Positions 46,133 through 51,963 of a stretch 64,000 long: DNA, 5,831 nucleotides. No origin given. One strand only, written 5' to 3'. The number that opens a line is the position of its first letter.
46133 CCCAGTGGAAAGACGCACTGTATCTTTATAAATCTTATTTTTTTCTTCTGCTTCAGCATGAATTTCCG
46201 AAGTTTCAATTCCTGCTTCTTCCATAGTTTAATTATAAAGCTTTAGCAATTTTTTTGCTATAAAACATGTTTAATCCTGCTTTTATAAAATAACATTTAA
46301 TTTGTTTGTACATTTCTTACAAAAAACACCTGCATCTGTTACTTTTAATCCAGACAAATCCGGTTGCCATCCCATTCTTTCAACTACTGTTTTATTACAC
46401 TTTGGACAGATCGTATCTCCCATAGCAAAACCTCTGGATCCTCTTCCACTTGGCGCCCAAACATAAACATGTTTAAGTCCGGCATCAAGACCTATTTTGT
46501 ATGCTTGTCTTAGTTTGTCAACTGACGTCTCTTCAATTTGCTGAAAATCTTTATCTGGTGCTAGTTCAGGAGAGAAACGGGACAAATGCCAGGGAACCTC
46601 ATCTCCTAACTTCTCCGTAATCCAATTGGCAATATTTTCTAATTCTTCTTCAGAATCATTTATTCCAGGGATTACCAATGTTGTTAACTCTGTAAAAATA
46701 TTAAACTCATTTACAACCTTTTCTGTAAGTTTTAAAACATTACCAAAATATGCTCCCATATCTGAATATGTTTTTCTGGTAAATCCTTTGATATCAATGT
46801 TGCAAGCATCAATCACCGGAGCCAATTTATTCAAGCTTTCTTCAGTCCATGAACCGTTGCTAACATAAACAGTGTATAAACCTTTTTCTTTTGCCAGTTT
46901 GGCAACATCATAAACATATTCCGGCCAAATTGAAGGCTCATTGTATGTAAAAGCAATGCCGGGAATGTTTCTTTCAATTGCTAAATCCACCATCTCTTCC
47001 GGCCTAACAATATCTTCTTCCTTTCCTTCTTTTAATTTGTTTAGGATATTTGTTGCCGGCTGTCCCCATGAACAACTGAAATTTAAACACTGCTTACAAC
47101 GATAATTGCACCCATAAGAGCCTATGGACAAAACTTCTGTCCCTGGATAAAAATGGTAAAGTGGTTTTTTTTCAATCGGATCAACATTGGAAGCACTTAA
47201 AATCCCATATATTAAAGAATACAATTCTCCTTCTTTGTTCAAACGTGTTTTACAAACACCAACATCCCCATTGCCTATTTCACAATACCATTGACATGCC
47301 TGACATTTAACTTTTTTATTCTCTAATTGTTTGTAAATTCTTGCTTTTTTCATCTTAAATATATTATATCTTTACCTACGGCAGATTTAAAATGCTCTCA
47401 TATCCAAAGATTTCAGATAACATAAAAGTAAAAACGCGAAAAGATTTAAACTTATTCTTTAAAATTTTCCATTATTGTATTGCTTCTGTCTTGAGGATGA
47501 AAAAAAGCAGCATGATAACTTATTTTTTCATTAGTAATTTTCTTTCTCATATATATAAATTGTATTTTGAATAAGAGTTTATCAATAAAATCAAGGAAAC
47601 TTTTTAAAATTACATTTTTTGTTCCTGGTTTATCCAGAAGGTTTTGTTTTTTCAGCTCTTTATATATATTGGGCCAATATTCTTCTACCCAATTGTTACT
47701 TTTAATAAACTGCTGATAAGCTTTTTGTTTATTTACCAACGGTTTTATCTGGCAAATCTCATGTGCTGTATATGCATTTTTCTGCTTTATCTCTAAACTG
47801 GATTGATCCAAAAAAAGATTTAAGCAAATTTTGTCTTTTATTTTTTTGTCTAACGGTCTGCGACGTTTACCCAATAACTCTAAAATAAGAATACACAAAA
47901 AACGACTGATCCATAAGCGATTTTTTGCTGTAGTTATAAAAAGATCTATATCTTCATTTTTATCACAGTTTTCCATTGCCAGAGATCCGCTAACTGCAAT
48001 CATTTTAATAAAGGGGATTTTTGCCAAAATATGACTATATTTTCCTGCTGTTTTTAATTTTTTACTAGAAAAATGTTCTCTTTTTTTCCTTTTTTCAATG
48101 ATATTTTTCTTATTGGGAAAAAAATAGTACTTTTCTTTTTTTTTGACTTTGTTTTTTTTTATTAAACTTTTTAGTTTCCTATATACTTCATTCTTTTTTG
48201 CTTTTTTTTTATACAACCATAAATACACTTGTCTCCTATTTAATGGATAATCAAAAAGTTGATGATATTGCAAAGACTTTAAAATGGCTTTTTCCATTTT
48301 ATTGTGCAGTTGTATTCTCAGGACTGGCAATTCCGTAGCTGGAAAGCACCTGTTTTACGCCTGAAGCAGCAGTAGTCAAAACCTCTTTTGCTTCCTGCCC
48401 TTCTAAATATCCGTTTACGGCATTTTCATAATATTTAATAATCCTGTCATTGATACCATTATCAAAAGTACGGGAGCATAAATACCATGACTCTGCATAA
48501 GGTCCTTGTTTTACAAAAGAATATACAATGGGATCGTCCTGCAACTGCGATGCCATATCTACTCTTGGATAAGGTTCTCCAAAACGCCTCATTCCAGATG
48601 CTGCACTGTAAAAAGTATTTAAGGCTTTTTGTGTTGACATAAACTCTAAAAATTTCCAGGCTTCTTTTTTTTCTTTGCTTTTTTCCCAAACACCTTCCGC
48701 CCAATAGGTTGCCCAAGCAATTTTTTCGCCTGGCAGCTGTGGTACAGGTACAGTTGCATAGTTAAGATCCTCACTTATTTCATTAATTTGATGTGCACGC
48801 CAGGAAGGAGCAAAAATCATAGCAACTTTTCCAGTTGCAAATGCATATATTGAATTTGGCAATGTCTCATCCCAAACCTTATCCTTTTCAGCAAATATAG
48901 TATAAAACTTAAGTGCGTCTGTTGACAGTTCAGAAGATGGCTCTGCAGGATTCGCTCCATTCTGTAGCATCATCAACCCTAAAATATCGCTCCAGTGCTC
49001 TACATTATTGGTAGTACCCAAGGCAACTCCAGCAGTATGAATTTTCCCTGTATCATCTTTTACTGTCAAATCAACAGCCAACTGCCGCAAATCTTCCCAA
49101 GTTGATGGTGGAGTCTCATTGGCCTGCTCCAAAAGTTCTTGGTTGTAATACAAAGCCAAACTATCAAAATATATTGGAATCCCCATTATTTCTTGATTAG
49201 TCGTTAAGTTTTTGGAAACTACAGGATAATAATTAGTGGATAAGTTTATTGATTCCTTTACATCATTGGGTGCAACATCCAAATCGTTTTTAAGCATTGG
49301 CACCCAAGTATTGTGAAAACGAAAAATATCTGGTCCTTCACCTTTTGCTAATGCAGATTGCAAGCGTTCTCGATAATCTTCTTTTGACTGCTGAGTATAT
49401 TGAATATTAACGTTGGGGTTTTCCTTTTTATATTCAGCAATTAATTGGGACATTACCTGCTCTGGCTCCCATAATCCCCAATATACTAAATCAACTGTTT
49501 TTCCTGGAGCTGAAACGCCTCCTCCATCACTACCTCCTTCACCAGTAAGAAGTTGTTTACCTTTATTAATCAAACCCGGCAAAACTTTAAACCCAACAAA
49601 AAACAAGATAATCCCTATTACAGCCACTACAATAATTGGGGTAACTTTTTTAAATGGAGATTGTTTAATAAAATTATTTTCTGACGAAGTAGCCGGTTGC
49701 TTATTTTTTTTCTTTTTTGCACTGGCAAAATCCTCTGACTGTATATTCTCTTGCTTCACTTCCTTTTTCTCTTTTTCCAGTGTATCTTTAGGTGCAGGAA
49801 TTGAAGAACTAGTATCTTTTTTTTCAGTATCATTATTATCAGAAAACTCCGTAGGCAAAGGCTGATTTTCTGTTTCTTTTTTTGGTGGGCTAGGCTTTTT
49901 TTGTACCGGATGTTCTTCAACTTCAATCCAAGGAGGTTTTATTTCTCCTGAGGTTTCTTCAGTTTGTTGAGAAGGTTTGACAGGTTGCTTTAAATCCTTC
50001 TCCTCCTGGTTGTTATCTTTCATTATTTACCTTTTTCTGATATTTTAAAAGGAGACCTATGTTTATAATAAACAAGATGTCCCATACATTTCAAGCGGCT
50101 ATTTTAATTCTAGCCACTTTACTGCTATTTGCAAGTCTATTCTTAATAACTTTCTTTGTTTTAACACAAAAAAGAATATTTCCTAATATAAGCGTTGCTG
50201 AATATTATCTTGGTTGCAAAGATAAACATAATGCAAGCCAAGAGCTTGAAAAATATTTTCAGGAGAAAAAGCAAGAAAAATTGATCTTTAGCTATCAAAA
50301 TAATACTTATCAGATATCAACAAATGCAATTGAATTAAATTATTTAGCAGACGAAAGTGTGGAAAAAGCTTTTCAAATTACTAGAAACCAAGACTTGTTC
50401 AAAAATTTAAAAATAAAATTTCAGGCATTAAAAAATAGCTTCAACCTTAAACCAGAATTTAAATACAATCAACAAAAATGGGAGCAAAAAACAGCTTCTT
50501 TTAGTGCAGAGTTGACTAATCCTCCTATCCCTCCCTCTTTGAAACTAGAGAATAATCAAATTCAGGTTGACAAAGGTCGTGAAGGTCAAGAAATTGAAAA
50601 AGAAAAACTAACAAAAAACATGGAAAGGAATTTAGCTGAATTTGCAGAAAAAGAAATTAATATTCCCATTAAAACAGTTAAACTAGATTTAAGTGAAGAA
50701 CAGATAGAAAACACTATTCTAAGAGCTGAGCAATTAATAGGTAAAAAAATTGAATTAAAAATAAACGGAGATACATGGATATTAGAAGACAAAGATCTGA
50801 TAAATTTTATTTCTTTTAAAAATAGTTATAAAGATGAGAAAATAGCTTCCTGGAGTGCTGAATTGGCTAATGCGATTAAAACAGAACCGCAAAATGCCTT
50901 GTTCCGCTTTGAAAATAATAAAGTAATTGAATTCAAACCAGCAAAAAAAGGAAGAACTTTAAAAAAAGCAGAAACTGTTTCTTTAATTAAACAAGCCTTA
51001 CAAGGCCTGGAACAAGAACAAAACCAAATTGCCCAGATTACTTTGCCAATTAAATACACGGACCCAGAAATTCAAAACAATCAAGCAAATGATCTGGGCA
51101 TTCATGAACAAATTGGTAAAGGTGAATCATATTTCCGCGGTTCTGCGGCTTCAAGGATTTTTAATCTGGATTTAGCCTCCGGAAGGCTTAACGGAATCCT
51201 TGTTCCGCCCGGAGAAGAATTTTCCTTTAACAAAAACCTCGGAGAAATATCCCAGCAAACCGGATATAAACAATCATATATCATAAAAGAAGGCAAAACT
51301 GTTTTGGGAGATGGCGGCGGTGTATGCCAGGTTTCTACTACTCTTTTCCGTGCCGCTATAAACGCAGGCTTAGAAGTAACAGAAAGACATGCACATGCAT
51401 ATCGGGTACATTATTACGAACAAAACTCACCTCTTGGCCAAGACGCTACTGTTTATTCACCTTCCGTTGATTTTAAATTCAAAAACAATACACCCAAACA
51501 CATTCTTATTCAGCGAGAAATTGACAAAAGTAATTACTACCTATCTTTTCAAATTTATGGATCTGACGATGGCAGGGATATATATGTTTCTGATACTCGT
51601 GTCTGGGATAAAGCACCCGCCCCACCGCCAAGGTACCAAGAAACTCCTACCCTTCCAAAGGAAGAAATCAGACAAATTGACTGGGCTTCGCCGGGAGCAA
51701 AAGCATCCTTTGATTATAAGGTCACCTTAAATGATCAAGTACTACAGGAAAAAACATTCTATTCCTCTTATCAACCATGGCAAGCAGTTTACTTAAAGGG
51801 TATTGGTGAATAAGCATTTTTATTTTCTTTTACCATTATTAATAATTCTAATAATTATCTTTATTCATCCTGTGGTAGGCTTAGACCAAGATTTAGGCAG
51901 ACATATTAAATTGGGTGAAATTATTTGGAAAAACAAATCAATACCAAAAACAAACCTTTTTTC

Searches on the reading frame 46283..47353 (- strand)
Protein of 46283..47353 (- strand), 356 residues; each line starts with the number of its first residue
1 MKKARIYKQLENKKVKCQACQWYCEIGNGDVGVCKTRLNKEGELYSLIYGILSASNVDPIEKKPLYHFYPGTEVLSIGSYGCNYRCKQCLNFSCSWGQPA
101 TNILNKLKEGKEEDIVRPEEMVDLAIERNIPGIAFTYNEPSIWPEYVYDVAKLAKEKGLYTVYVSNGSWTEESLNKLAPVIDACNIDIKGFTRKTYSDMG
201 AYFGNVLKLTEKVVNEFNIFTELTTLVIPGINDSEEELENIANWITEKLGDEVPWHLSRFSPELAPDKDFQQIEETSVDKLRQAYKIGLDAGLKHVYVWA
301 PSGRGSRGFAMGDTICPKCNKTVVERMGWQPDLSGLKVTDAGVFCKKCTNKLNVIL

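Call 81: search_protein_families(library=pfam, proteins=[window:46283-47353:-], max_evalue=0.0001)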
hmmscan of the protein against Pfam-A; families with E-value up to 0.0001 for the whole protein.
window:46283-47353:- (356 aa): 1 family
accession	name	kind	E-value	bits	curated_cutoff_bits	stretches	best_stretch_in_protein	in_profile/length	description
PF04055.27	Radical_SAM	-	1.8e-16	61.2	29.5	1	79-238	4-162/166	Radical SAM superfamily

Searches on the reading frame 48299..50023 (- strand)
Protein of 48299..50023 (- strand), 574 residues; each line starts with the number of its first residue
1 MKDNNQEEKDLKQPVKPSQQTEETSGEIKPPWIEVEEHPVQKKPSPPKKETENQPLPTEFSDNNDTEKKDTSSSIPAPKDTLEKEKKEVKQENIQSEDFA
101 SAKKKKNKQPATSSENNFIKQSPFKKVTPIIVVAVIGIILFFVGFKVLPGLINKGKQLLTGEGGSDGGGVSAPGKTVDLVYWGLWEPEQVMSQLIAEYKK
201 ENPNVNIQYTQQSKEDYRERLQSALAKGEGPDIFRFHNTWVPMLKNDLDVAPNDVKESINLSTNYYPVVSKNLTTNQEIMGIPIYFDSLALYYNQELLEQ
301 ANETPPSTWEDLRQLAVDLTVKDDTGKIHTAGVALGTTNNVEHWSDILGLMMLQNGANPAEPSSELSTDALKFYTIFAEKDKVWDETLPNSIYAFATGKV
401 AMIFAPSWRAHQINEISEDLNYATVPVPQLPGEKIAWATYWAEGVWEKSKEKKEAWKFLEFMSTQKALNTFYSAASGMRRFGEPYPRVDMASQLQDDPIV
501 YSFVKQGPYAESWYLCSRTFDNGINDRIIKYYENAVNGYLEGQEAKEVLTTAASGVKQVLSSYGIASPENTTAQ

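Call 81: search_protein_families(library=pfam, proteins=[window:48299-50023:-], max_evalue=0.0001)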
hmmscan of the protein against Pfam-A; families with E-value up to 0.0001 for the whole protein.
window:48299-50023:- (574 aa): 2 families
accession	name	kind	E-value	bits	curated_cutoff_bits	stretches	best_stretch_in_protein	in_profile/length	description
PF13416.11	SBP_bac_8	-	2.3e-30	106.8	27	1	193-473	1-254/279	Bacterial extracellular solute-binding protein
PF01547.30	SBP_bac_1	-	8.1e-30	105.3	26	1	190-467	9-305/307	Bacterial extracellular solute-binding protein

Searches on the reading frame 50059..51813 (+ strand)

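Call 81: search_protein_families(library=pfam, proteins=[window:50059-51813:+], max_evalue=0.0001)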
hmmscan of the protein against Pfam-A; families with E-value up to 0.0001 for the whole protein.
window:50059-51813:+ (584 aa): 2 families
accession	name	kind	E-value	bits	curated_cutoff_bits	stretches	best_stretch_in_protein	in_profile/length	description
PF04294.18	VanW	-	2.9e-44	150.1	27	1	366-494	2-126/130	VanW like protein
PF12229.13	PG_binding_4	-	5.9e-23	81.7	22.1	2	84-199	1-115/117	Putative peptidoglycan binding domain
